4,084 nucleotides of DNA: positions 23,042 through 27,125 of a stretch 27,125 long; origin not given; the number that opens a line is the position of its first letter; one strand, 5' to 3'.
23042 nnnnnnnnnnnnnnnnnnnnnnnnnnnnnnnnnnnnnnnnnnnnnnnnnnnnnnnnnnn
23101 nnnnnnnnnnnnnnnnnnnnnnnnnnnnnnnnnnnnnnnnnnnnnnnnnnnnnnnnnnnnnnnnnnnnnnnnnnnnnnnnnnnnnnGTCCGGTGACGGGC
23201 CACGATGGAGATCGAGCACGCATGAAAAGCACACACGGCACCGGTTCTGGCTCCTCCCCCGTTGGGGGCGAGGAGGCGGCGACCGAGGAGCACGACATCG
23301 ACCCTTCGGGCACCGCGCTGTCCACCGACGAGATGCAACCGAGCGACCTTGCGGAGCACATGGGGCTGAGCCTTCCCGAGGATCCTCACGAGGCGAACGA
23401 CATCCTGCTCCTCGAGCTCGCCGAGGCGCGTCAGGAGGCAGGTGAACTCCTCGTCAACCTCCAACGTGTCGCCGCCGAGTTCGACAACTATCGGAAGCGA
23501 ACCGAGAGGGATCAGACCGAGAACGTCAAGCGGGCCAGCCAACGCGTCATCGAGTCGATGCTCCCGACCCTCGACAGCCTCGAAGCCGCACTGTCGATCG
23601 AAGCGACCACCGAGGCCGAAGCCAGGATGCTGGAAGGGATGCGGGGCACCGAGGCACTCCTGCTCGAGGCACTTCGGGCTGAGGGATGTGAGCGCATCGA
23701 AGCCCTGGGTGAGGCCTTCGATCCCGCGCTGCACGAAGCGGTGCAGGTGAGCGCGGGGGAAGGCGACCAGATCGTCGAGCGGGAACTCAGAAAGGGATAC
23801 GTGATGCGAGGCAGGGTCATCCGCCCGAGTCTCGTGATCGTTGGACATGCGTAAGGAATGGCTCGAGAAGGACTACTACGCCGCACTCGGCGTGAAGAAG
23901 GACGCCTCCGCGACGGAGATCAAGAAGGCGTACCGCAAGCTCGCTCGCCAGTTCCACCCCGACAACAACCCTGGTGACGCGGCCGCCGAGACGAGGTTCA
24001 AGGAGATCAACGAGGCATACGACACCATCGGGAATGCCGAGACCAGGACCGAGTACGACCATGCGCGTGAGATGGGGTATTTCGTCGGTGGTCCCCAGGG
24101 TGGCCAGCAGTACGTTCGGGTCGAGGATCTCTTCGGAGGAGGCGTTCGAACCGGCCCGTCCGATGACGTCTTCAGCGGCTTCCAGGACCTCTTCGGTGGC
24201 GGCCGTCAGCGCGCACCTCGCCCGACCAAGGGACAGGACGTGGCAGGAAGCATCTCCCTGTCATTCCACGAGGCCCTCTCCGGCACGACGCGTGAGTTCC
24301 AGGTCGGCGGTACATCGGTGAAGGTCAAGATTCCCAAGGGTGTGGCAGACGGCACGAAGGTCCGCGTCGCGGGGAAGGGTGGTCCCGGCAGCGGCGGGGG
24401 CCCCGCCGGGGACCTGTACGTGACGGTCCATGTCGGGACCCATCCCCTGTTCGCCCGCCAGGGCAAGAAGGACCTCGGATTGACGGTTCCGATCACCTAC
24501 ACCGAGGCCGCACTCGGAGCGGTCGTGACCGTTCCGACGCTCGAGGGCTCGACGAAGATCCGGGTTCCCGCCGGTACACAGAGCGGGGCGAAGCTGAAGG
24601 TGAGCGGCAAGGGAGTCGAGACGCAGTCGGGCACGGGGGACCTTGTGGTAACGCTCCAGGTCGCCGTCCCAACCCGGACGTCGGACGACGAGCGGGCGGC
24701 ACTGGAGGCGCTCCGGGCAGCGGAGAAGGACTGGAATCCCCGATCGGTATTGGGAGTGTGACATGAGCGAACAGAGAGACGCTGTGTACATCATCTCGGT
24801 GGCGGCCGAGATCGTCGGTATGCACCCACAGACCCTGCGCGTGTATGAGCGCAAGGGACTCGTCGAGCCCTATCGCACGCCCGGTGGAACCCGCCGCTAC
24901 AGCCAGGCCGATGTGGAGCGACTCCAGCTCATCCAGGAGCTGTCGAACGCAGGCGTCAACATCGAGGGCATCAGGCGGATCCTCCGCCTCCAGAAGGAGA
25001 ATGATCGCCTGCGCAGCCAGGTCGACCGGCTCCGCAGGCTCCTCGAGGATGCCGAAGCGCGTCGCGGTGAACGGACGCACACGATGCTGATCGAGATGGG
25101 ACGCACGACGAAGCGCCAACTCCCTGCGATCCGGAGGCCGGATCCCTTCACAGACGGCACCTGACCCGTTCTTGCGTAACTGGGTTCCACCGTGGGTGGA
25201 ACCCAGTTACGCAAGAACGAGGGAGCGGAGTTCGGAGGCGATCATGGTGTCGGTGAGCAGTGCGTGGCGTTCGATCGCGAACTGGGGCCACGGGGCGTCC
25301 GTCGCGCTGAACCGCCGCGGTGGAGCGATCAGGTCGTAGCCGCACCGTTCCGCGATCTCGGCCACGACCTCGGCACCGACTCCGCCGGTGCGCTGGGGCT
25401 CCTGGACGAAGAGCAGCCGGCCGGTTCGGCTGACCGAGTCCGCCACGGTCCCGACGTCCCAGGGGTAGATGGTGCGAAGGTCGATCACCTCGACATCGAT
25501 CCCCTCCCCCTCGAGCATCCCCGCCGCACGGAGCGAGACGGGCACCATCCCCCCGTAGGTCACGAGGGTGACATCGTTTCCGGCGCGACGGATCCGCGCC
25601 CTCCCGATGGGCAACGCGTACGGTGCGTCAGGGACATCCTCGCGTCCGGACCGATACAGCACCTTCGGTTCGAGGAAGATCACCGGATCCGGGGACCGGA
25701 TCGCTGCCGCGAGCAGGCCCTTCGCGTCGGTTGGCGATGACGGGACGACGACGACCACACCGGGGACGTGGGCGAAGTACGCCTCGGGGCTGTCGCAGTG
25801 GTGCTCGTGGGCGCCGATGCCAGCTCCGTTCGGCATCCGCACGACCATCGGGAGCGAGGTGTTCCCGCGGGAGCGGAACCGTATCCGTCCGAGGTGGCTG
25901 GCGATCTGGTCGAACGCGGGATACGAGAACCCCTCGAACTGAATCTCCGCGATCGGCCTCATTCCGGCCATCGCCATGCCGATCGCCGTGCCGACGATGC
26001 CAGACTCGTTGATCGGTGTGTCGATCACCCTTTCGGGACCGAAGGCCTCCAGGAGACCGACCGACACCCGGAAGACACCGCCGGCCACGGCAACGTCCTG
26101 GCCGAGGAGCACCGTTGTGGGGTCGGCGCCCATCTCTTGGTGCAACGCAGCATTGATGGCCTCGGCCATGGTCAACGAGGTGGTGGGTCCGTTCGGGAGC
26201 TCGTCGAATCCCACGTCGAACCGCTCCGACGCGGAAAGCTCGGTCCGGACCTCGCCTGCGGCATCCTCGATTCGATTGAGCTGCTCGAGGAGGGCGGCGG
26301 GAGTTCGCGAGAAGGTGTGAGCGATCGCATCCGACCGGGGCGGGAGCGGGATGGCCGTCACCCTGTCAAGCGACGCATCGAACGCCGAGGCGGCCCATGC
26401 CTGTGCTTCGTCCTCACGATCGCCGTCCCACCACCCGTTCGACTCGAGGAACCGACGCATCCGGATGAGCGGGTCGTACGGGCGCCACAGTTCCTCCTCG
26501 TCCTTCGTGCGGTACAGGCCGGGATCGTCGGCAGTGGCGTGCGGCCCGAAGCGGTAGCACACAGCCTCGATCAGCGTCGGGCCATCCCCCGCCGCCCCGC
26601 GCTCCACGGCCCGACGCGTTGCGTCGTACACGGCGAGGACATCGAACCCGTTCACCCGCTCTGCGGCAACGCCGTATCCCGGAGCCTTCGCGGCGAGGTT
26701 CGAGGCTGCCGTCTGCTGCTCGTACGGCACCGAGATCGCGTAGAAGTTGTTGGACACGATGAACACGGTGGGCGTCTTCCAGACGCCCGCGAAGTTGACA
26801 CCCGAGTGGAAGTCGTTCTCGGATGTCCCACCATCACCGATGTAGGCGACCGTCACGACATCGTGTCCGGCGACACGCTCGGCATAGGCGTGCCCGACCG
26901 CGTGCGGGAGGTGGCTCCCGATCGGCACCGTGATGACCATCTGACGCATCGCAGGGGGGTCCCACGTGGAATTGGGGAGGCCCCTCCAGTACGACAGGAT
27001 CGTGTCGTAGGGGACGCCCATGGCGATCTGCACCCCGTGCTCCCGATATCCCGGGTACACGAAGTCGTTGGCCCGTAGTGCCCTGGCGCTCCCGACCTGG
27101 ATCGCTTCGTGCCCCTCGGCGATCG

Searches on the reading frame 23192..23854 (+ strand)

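Call 25: search_protein_families(library=pfam, proteins=[window:23192-23854:+], max_evalue=0.00001)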
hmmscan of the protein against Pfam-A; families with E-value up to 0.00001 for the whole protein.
window:23192-23854:+ (220 aa): 1 family
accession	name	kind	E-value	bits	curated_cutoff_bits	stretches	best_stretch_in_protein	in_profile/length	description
PF01025.24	GrpE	-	4.8e-36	124.4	25.8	1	71-218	15-164/165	GrpE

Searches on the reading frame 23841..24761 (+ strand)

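Call 25: search_protein_families(library=pfam, proteins=[window:23841-24761:+], max_evalue=0.00001)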
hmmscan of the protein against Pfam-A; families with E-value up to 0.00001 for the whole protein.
window:23841-24761:+ (306 aa): 2 families
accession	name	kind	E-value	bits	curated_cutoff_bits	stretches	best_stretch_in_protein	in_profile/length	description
PF01556.23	DnaJ_C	-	3.5e-41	141.2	26.6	1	137-277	4-152/152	DnaJ C terminal domain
PF00226.36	DnaJ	-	9.1e-25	87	27.8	1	11-73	1-63/63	DnaJ domain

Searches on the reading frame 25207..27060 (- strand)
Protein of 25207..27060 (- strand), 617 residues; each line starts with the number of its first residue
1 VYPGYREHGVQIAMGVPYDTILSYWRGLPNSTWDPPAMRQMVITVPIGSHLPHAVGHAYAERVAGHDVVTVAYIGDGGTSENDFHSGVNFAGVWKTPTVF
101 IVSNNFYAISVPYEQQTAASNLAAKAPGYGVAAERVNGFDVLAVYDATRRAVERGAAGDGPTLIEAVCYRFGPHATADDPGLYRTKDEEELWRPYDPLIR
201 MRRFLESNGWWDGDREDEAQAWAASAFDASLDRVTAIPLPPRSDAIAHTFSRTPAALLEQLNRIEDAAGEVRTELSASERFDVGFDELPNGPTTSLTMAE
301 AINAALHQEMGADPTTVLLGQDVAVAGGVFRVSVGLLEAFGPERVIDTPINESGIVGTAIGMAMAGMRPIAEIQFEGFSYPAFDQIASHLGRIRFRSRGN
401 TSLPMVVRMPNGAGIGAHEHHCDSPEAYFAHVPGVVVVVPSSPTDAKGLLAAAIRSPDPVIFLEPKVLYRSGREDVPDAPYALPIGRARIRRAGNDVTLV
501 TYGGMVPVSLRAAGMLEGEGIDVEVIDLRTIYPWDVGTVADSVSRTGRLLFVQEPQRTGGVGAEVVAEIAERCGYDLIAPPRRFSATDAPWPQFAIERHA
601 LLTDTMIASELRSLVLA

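Call 25: search_protein_families(library=pfam, proteins=[window:25207-27060:-], max_evalue=0.00001)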
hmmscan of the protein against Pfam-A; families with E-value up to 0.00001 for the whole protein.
window:25207-27060:- (617 aa): 3 families
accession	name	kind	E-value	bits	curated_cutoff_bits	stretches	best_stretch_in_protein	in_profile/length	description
PF00676.26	E1_dh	-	7e-59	199.7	22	1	3-236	51-293/300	Dehydrogenase E1 component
PF02779.29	Transket_pyr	-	2.3e-40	138.5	27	1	296-470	3-173/174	Transketolase, pyrimidine binding domain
PF02780.25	Transketolase_C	-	1.7e-32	112.4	25.9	1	486-604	1-121/124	Transketolase, C-terminal domain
